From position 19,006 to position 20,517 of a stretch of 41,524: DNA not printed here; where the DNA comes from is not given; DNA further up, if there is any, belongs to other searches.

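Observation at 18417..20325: LicC-like nucleotidyltransferase paired with a soluble sulfatase-fold protein that cannot be a sulfatase: candidate phospho-substituent decoration module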

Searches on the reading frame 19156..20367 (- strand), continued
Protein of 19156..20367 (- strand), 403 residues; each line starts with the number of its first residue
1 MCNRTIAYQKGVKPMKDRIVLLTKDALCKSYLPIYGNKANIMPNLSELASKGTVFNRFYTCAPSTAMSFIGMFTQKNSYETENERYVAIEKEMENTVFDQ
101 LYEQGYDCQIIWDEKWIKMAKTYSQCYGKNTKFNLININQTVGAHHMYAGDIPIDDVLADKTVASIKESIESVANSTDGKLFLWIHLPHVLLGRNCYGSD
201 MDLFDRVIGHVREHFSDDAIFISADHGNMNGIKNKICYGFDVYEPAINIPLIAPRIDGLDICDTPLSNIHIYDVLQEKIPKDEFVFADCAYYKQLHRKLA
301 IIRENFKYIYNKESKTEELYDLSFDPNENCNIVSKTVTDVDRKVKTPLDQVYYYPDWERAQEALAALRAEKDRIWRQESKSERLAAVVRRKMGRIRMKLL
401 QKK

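Call 21: search_protein_families(library=pfam, proteins=[L021:14416-16269:+, L021:13697-14419:+, L021:11217-11771:+, L004:11212-11760:+, L004:11922-12656:+, L020:11193-12092:+, L025:11204-12064:+, L027:11220-12539:+, L013:11192-12304:+, L032:11174-12502:+], max_evalue=0.0001)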
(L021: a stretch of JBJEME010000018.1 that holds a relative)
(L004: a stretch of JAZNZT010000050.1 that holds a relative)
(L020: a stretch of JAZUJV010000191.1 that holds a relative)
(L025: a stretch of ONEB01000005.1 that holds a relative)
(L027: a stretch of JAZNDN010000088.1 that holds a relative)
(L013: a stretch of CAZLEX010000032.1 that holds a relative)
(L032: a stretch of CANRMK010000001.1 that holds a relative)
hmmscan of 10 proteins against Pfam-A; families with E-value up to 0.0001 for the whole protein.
L021:14416-16269:+ (617 aa): 3 families
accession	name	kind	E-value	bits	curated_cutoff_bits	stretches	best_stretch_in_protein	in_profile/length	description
PF01633.27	Choline_kinase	-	5.9e-16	59.1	29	1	324-540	2-227/300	Choline/ethanolamine kinase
PF01636.29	APH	-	9.5e-10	39.1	23.2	1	411-543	99-235/239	Phosphotransferase enzyme family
PF12804.13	NTP_transf_3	-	1.3e-07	32.4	27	1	76-174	1-95/160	MobA-like NTP transferase domain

L021:13697-14419:+ (240 aa): 2 families
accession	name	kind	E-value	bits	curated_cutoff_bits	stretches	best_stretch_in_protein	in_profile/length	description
PF01128.25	IspD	-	5.5e-22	79.1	27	1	5-224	4-214/221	2-C-methyl-D-erythritol 4-phosphate cytidylyltransferase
PF12804.13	NTP_transf_3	-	1.6e-08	35.4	27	1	4-70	1-61/160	MobA-like NTP transferase domain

L021:11217-11771:+ (184 aa): 1 family
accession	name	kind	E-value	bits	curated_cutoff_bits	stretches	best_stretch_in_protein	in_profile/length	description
PF04892.17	VanZ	-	2.5e-18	67.3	30.1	1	40-167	5-123/126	VanZ like family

L004:11212-11760:+ (182 aa): 3 families
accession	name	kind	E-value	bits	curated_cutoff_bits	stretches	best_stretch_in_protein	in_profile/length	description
PF00132.30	Hexapep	-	2.2e-16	59.2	27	2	123-157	2-36/36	Bacterial transferase hexapeptide (six repeats)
PF14602.12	Hexapep_2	-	3.2e-10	40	27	1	122-157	1-34/34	Hexapeptide repeat of succinyl-transferase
PF25084.1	LbH_EIF2B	-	1.1e-06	29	54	1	50-154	6-104/105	EIF2B subunit epsilon LbH domain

L004:11922-12656:+ (244 aa): 1 family
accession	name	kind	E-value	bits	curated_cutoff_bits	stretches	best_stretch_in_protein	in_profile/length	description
PF04991.19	LicD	-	2.4e-28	100.2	22.6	1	1-216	16-227/227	LicD family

L020:11193-12092:+ (299 aa): 3 families
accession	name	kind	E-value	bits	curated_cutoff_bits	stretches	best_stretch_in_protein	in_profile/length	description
PF00535.33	Glycos_transf_2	-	2.4e-30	106.1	23.3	1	10-144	1-131/168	Glycosyl transferase family 2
PF10111.15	Glyco_tranf_2_2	-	4.3e-11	43.3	27.3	1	11-119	2-109/276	Glycosyltransferase like family 2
PF13641.12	Glyco_tranf_2_3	-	2.7e-09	37.8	27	1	9-161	3-156/230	Glycosyltransferase like family 2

L025:11204-12064:+ (286 aa): 1 family
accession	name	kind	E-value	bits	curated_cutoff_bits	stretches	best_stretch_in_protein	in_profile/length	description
PF01061.29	ABC2_membrane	-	9.8e-16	58.4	26.9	1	31-246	3-210/211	ABC-2 type transporter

L027:11220-12539:+ (439 aa): 1 family
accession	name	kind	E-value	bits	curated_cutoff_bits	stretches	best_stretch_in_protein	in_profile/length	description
PF04932.20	Wzy_C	-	1.2e-11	45.1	31.7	1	233-370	2-149/149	O-Antigen ligase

L013:11192-12304:+ (370 aa): 3 families
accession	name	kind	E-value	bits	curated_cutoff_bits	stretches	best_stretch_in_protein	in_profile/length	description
PF00465.25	Fe-ADH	-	1.7e-36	125.7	31.3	1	7-158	10-166/168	Iron-containing alcohol dehydrogenase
PF25137.1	ADH_Fe_C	-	4.3e-15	56.4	27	1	173-277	3-107/194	Fe-containing alcohol dehydrogenase family, C-terminal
PF13685.12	Fe-ADH_2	-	1.7e-09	38.3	28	1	54-93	55-94/149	Iron-containing alcohol dehydrogenase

L032:11174-12502:+ (442 aa): 0 families

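Call 35: predict_structure(alignment_id=A2)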
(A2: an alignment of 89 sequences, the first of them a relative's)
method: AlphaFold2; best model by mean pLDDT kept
length: 389 residues; sequences in the alignment: 89
mean_pLDDT: 95.7   pTM: 0.93
mean pLDDT of the five models: 95.7, 94.9, 94.7, 94.3, 94.2
residues with pLDDT >= 90: 358; 70-90: 29; 50-70: 2; < 50: 0
segments of 3 or more residues with pLDDT < 50: none
pLDDT, mean of each block of 10 residues (from residue 1): 96 97 97 99 97 97 94 92 98 98 91 96 94 87 99 98 96 97 96 99 98 92 86 98 98 98 97 95 97 97 98 96 96 97 98 98 94 93 89
secondary structure, 60 per line:
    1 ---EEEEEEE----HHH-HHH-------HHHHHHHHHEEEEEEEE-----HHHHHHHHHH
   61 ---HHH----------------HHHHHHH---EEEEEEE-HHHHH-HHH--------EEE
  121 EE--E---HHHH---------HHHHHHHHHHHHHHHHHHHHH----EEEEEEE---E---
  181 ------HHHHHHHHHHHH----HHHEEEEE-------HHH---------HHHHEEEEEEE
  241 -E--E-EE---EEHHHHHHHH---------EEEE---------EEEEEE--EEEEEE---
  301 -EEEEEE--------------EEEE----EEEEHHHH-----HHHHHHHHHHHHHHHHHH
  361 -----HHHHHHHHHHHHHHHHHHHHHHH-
elements in order: E4-10 H29-37 E38-45 H51-60 H83-89 E93-99 H101-105 E118-122 H129-132 H142-162 E167-173 H187-198 E206-210 H230-233 E234-240 H254-261 E271-274 E284-289 E292-297 E302-307 E322-325 E330-333 H334-337 H343-360 H366-388

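Call 38: fold_search(model_id=the predicted structure, library=pdb)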
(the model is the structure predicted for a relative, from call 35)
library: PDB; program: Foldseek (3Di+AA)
matches with E <= 10: 685; with E <= 0.001: 264
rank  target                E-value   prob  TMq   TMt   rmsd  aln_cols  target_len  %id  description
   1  7stv                  3.4e-18  1.00  0.62  0.56   7.4       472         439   17  Crystal structure of sulfatase from Pedobacter yulinensis (released 2022-01-26)
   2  9fo1                  4.3e-18  1.00  0.61  0.53   7.2       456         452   17  Family S1_16 sulfatase from metagenomic dataset AMOR (released 2025-01-22)
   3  7stt                  7.7e-18  1.00  0.62  0.55   7.3       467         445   17  Crystal structure of sulfatase from Pedobacter yulinensis (released 2022-01-26)
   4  6g5z_A                1.0e-17  1.00  0.70  0.55   5.4       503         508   14  Choline sulfatase from Ensifer (Sinorhizobium) meliloti (released 2019-04-10)
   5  6g5z_C                1.1e-17  1.00  0.67  0.53   7.2       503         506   14  Choline sulfatase from Ensifer (Sinorhizobium) meliloti (released 2019-04-10)
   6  7pth_A                1.5e-17  1.00  0.69  0.54   5.7       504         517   14  C54S mutant of choline-sulfatase from E. meliloti CECT4857 bound to choline (released 2022-08-03)
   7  6g5z_D                2.0e-17  1.00  0.67  0.53   6.8       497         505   15  Choline sulfatase from Ensifer (Sinorhizobium) meliloti (released 2019-04-10)
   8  7ptj_A                2.1e-17  1.00  0.70  0.54   5.5       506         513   13  C54S mutant of choline-sulfatase from E. meliloti CECT4857 bound to HEPES (released 2022-08-03)
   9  6g5z_B                3.0e-17  1.00  0.68  0.54   6.0       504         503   15  Choline sulfatase from Ensifer (Sinorhizobium) meliloti (released 2019-04-10)
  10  5g2t_B                7.4e-17  1.00  0.67  0.57   5.6       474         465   12  BT1596 in complex with its substrate 4,5 unsaturated uronic acid alpha 1,4 D-Glucosamine-2-N, 6-O-disulfate (released 2017-05-24)
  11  3b5q_A                7.9e-17  1.00  0.68  0.58   5.7       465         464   13  Crystal structure of a putative sulfatase (NP_810509.1) from Bacteroides thetaiotaomicron VPI-5482 at 2.40 A resolutio (released 2007-11-13)
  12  6g60_C                1.0e-16  1.00  0.67  0.53   5.9       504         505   14  Choline sulfatase from Ensifer (Sinorhizobium) meliloti cocrystalized with choline (released 2019-04-10)
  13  7pth_B                1.1e-16  1.00  0.68  0.53   6.0       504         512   15  C54S mutant of choline-sulfatase from E. meliloti CECT4857 bound to choline (released 2022-08-03)
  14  7ptj_C                1.3e-16  1.00  0.66  0.52   7.2       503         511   14  C54S mutant of choline-sulfatase from E. meliloti CECT4857 bound to HEPES (released 2022-08-03)
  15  6ust_A                1.6e-16  1.00  0.60  0.51   8.5       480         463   14  Gut microbial sulfatase from Hungatella hathewayi (released 2020-11-11)
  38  3ed4_A                3.4e-15  1.00  0.60  0.51   6.7       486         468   14  Crystal structure of putative arylsulfatase from escherichia coli (released 2008-09-16)
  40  3ed4_D                3.6e-15  1.00  0.60  0.51   6.7       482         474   16  Crystal structure of putative arylsulfatase from escherichia coli (released 2008-09-16)
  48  7oz8                  5.8e-15  1.00  0.68  0.56   6.3       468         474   16  Sulfated host glycan recognition by carbohydrate sulfatases of the human gut microbiota (BT1918_S1_46) (released 2022-06-29)
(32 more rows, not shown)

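Call 51: search_solved_structures(query=A2, max_evalue=10, show_alignments=0)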
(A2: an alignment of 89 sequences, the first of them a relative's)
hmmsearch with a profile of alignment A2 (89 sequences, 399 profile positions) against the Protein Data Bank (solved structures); distinct sequences matched with E-value up to 10: 79 (the best 60 are shown).
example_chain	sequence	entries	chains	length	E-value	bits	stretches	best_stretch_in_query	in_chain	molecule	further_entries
7oz8_AAA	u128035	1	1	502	4.5e-15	58.7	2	4-106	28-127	Choline-sulfatase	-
3ed4_A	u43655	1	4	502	3e-14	56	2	4-99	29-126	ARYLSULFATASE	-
7stt_A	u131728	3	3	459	2.1e-13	53.2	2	3-100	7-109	N-acetylgalactosamine-6-sulfatase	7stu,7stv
7pth_A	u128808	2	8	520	1.3e-12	50.6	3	287-366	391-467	Choline sulfatase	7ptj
6g5z_A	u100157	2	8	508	4e-12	49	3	287-366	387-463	Choline-sulfatase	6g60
6fny_A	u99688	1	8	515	4.9e-12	48.7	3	287-366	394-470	Choline-sulfatase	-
4upl_A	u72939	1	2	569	1.5e-11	47.1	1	4-100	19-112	SULFATASE FAMILY PROTEIN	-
9bba_A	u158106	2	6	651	9.1e-11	44.5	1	7-96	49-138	S1_8C sulfatase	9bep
6pt6_B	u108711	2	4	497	1.8e-10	43.6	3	21-76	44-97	exo-2S-iota carrageenan S1 sulfatase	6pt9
7snj_A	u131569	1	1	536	1.8e-10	43.5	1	4-100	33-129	Arylsulfatase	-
7sno_A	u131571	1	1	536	1.8e-10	43.5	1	4-100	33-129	Arylsulfatase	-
6ust_A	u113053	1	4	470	2e-10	43.4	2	5-80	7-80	N-acetylgalactosamine 6-sulfate sulfatase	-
6ptk_A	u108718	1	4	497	4.7e-10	42.2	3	21-76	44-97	exo-2S-iota carrageenan S1 sulfatase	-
5g2v_A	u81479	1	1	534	4.9e-10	42.1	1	4-101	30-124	N-ACETYLGLUCOSAMINE-6-SULFATASE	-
6pt4_B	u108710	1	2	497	6.4e-10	41.7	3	21-76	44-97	exo-2S-iota carrageenan S1 sulfatase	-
4upk_A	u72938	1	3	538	9.2e-06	28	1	195-265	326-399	PHOSPHONATE MONOESTER HYDROLASE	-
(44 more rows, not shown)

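Call 73: search_protein_families(library=pfam, proteins=[L023:9147-9989:+, L023:7825-9150:+, L025:8807-9967:+, L025:8110-8796:+, L018:8779-9975:+, L018:11172-12218:+, L002:5656-6540:+, L002:7733-8914:+, L032:12509-13609:+, L023:6765-7823:+], max_evalue=0.001)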
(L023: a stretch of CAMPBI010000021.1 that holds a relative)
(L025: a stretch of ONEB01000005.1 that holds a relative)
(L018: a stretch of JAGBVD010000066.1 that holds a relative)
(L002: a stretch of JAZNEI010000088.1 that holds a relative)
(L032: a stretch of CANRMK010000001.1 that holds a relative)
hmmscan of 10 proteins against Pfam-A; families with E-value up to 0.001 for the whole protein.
L023:9147-9989:+ (280 aa): 3 families
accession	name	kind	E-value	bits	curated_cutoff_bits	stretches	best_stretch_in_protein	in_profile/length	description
PF04488.21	Gly_transf_sug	-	1.6e-15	58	23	1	17-101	1-92/93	Glycosyltransferase sugar-binding region containing DXD motif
PF05704.18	Caps_synth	-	2.9e-12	47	24.5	1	3-103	47-152/278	Capsular polysaccharide synthesis protein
PF12919.13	TcdA_TcdB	-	1.9e-05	24.6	23.6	0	50-98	159-205/382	TcdA/TcdB catalytic glycosyltransferase domain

L023:7825-9150:+ (441 aa): 0 families

L025:8807-9967:+ (386 aa): 0 families

L025:8110-8796:+ (228 aa): 1 family
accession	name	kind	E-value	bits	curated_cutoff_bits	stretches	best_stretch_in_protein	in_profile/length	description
PF08942.16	DUF1919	-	6.2e-47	160.1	25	1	6-216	3-196/196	Domain of unknown function (DUF1919)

L018:8779-9975:+ (398 aa): 3 families
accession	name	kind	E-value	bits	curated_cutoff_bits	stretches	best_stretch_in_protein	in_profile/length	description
PF13692.12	Glyco_trans_1_4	-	8.8e-17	62.1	27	1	224-362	2-141/142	Glycosyl transferases group 1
PF00534.26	Glycos_transf_1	-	2.7e-12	47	26.4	1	220-376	12-170/172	Glycosyl transferases group 1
PF13524.12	Glyco_trans_1_2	-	3.6e-07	30.7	25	1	253-392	16-142/144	Glycosyl transferase-like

L018:11172-12218:+ (348 aa): 10 families
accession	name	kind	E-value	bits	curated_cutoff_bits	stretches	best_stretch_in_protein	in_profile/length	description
PF02719.21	Polysacc_synt_2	-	1.1e-106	356.7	20.2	1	11-292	1-291/293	Polysaccharide biosynthesis protein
PF01370.27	Epimerase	-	3e-24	86.2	20.9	1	12-230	2-235/240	NAD dependent epimerase/dehydratase family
PF08485.16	Polysacc_syn_2C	-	5.2e-19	68.1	25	1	295-342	1-48/48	Polysaccharide biosynthesis protein C-terminal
PF01073.25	3Beta_HSD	-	2.1e-16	60.2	22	1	12-140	1-122/280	3-beta hydroxysteroid dehydrogenase/isomerase family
PF16363.11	GDP_Man_Dehyd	-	1.3e-13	51.6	27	1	12-135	1-130/332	GDP-mannose 4,6 dehydratase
PF13460.12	NAD_binding_10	-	3.5e-10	40.5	27.2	1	15-160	1-126/184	NAD(P)H-binding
PF07993.18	NAD_binding_4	-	8.6e-09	35.4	20.1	1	13-148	1-150/258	Male sterility protein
PF04321.23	RmlD_sub_bind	-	7.5e-07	28.9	27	1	10-136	2-103/287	RmlD substrate binding domain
PF05368.20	NmrA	-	7e-06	26.3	27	1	8-207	2-183/298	NmrA-like family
PF08659.16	KR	-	0.00014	22.3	22.6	1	10-84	2-75/180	KR domain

L002:5656-6540:+ (294 aa): 2 families
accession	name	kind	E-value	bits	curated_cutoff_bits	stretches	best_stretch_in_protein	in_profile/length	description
PF00483.29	NTP_transferase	-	3e-76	256.7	21.2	1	2-241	1-243/245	Nucleotidyl transferase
PF12804.13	NTP_transf_3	-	9.3e-10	39.3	27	1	3-133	1-120/160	MobA-like NTP transferase domain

L002:7733-8914:+ (393 aa): 1 family
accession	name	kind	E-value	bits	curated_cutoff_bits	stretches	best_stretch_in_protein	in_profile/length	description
PF14897.12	EpsG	-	6.7e-36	124.5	30.1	1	55-377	3-315/326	EpsG family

L032:12509-13609:+ (366 aa): 0 families

L023:6765-7823:+ (352 aa): 4 families
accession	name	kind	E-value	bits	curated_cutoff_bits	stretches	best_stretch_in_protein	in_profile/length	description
PF00535.33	Glycos_transf_2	-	3.9e-35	121.7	23.3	1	6-127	1-122/168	Glycosyl transferase family 2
PF10111.15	Glyco_tranf_2_2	-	6.5e-09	36.1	27.3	1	6-104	1-103/276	Glycosyltransferase like family 2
PF13641.12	Glyco_tranf_2_3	-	6.3e-08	33.3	27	1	5-93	3-97/230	Glycosyltransferase like family 2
PF13704.12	Glyco_tranf_2_4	-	0.00017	22.5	27.5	1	33-102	20-92/98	Glycosyl transferase family 2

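Call 75: search_protein_families(library=ncbifam, proteins=[L003:11244-13253:+, L007:12448-13557:+, L003:14384-15499:+], max_evalue=0.00001)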
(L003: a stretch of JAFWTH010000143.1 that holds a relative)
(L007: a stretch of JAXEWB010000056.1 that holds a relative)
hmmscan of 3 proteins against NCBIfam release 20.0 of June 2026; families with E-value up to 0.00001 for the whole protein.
L003:11244-13253:+ (669 aa): 16 families
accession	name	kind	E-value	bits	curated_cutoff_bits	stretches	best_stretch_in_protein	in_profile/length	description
TIGR02320.1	PEP_mutase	equivalog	1.7e-118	394.8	319.55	1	385-668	1-283/284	phosphoenolpyruvate mutase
TIGR02321.1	Pphn_pyruv_hyd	equivalog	2.8e-40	138.2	374.4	1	385-664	7-275/290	phosphonopyruvate hydrolase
TIGR02317.1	prpB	equivalog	1.4e-26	93.4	354.4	1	384-648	4-253/285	methylisocitrate lyase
NF008455.0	PRK11320.1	equivalog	2.6e-22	79.4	353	1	423-645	40-257/295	methylisocitrate lyase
TIGR02199.1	rfaE_dom_II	equivalog_domain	1.6e-14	53.9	181.5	1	234-362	7-133/144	D-glycero-beta-D-manno-heptose 1-phosphate adenylyltransferase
NF041135.1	IPPtranDIPPsyn_Thcocales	equivalog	1.8e-14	53.6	580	1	1-226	1-210/419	bifunctional L-myo-inositol-1-phosphate cytidylyltransferase/CDP-L-myo-inositol myo-inositolphosphotransferase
TIGR03992.1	Arch_glmU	subfamily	2.9e-14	52.8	292.1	1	1-131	1-129/393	bifunctional sugar-1-phosphate nucleotidylyltransferase/acetyltransferase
NF041313.1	UDPGP_AglF_Halo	equivalog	3.1e-13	49.7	400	1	1-119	1-116/234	UTP--glucose-1-phosphate uridylyltransferase AglF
TIGR00125.1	cyt_tran_rel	domain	3.6e-10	39.9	27.7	1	248-297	9-58/65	adenylyltransferase/cytidyltransferase family protein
TIGR02319.1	CPEP_Pphonmut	equivalog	2e-09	37.1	420.05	1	429-575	44-187/294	carboxyvinyl-carboxyphosphonate phosphorylmutase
NF008454.0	PRK11316.1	equivalog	5.3e-09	35.2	521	1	237-330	339-435/475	bifunctional D-glycero-beta-D-manno-heptose-7-phosphate kinase/D-glycero-beta-D-manno-heptose 1-phosphate adenylyltransferase HldE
TIGR01518.1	g3p_cytidyltrns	equivalog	8e-09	35.7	165.4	1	247-335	7-97/125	glycerol-3-phosphate cytidylyltransferase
NF045761.1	NAMPUrTaseMurU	equivalog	1.1e-07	31.9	250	1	1-60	1-59/226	N-acetylmuramate alpha-1-phosphate uridylyltransferase MurU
TIGR02623.1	G1P_cyt_trans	equivalog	2.1e-07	30.7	300.25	1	1-66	1-65/255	glucose-1-phosphate cytidylyltransferase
NF001985.0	PRK00777.1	subfamily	9e-07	29.1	104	1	248-297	14-64/157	pantetheine-phosphate adenylyltransferase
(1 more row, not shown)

L007:12448-13557:+ (369 aa): 17 families
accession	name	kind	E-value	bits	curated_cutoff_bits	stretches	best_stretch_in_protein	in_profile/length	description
NF041833.1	Fe_ADH_ErcA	equivalog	2.2e-51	175.2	550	1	4-365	10-380/382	alcohol dehydrogenase-like regulatory protein ErcA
TIGR02638.1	lactal_redase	equivalog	7.9e-46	156.6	523.15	1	3-279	8-295/379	lactaldehyde reductase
TIGR03405.1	Phn_Fe-ADH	equivalog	1.5e-45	155.5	423.7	1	15-299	14-306/355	iron-containing alcohol dehydrogenase PsrA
NF053866.1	CholDhdGbsBBac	equivalog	3.9e-40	137.7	550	1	3-277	16-302/392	choline dehydrogenase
NF007911.0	PRK10624.1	equivalog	9.1e-40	136.8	537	1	3-285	9-300/382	lactaldehyde reductase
NF007363.0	PRK09860.1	equivalog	1.8e-38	132.7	581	1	10-276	17-292/383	L-threonine dehydrogenase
NF010378.0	PRK13805.1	equivalog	3.5e-38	131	951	1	54-276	518-757/872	bifunctional acetaldehyde-CoA/alcohol dehydrogenase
NF058672.1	4HyButDHCUPNE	equivalog_domain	1.3e-35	123.4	500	1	8-281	13-296/378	4-hydroxybutyrate dehydrogenase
NF011998.0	PRK15454.1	equivalog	8.4e-35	120.2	556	1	61-275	90-309/395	ethanolamine utilization ethanol dehydrogenase EutG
NF050025.1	SulfAcetaldRedSarD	equivalog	6.5e-31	107.5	700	1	4-276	10-291/385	sulfoacetaldehyde reductase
NF011717.0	PRK15138.1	equivalog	4.6e-22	78.6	645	1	52-274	60-294/387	alcohol dehydrogenase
TIGR04266.1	NDMA_methanol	equivalog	8.3e-20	71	625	1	59-278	76-305/420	NDMA-dependent methanol dehydrogenase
NF041822.1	daptide_DH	equivalog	1.6e-16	60.1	300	1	77-181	54-168/363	daptide-type RiPP biosynthesis dehydogenase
NF006941.0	PRK09423.1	subfamily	3.8e-16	58.9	336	1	5-214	11-209/367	glycerol dehydrogenase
NF002022.0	PRK00843.1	equivalog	2.8e-08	33.2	413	1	3-214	12-207/350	NAD(P)-dependent glycerol-1-phosphate dehydrogenase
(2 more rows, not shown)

L003:14384-15499:+ (371 aa): 35 families (the best 25 are shown)
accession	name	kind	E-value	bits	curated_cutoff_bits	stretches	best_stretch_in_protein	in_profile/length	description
TIGR03297.1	Ppyr-DeCO2ase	equivalog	1.5e-139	465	312.5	1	12-370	2-360/360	phosphonopyruvate decarboxylase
TIGR03846.1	sulfopy_beta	equivalog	4.6e-35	121.2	221.5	1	184-347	1-159/182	sulfopyruvate decarboxylase subunit beta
NF004813.0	PRK06163.1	equivalog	8.1e-28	97.5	240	1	176-344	7-172/202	hypothetical protein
TIGR03845.1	sulfopyru_alph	equivalog_domain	5.4e-21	75.2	147.95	1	3-157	4-149/160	sulfopyruvate decarboxylase subunit alpha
NF005860.0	PRK07789.1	equivalog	2.5e-14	52.5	881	1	170-287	389-506/615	acetolactate synthase large subunit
NF005485.1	PRK07092.1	equivalog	9.3e-14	51.1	493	1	176-345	342-519/523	benzoylformate decarboxylase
NF005760.0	PRK07586.1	equivalog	1.2e-13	50.9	363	1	177-290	332-444/514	acetolactate synthase large subunit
TIGR00118.1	acolac_lg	equivalog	1.3e-12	46.9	538.35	1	175-343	354-533/557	biosynthetic-type acetolactate synthase large subunit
NF004710.0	PRK06048.1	equivalog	9.2e-12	44.2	976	1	176-289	359-472/561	acetolactate synthase large subunit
NF006016.1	PRK08155.1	equivalog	1.8e-11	43.2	870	1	229-288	408-466/554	acetolactate synthase large subunit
NF009122.0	PRK12474.1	subfamily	8.3e-11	41.4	835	1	187-287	346-445/518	hypothetical protein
NF006122.0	PRK08266.1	subfamily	4.1e-10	38.8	571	0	230-346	402-526/543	hypothetical protein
NF005651.0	PRK07418.1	subfamily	2.5e-09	35.9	942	0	226-286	431-490/617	acetolactate synthase large subunit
NF006524.0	PRK08978.1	equivalog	4.8e-09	35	738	0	182-284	352-454/548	acetolactate synthase 2 catalytic subunit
NF006319.0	PRK08527.1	equivalog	4.9e-09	35.2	905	0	176-286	359-470/565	acetolactate synthase large subunit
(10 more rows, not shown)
